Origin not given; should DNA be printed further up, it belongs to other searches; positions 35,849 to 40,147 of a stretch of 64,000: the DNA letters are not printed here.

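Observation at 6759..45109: Mirror-image pair of giant surface filaments presenting the same head family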

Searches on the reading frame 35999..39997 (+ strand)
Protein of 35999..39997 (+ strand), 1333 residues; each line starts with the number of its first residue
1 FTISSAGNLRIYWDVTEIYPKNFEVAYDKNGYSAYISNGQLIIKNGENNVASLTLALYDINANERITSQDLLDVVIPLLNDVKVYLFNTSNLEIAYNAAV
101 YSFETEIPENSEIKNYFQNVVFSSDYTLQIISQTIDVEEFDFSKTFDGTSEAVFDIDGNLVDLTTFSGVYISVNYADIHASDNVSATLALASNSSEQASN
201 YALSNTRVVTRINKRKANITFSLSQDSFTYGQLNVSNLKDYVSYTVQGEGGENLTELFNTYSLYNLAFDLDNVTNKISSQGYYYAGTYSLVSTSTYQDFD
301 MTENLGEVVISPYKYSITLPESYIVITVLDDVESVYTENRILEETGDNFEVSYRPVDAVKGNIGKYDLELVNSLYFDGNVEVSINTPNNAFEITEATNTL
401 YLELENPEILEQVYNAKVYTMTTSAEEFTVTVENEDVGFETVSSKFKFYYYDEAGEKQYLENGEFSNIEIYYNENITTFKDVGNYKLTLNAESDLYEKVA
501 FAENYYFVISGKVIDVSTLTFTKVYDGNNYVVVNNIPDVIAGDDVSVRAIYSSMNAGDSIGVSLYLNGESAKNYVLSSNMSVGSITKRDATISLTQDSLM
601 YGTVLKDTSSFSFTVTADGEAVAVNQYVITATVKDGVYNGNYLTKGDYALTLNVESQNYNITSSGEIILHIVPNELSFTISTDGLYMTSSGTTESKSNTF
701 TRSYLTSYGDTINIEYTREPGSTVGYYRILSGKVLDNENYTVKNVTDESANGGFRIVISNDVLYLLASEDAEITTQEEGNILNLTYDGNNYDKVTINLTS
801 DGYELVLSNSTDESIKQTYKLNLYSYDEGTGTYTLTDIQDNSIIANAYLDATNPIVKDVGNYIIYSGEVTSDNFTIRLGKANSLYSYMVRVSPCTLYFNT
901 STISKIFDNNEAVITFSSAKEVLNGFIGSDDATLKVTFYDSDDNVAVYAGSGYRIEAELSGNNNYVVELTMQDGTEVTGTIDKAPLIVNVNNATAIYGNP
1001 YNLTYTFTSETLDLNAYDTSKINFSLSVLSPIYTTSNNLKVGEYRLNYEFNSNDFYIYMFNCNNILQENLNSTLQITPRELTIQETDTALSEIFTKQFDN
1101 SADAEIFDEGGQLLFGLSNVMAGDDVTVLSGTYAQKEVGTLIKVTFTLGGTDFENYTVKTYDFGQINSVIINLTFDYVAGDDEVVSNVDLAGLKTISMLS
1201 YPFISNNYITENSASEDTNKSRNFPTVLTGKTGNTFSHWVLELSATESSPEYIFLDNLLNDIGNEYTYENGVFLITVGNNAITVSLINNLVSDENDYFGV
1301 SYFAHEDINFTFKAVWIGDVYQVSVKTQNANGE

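Call 67: search_protein_families(library=pfam, proteins=[window:35999-39997:+], max_evalue=1)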
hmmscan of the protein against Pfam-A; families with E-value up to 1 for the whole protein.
window:35999-39997:+ (1333 aa): 2 families
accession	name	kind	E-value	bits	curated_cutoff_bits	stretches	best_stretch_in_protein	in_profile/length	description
PF15584.11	Imm72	-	0.15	12.6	25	0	538-579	9-51/81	Immunity protein 72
PF16484.10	CPT_N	-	0.5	10.8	27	0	609-631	8-30/47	Carnitine O-palmitoyltransferase N-terminus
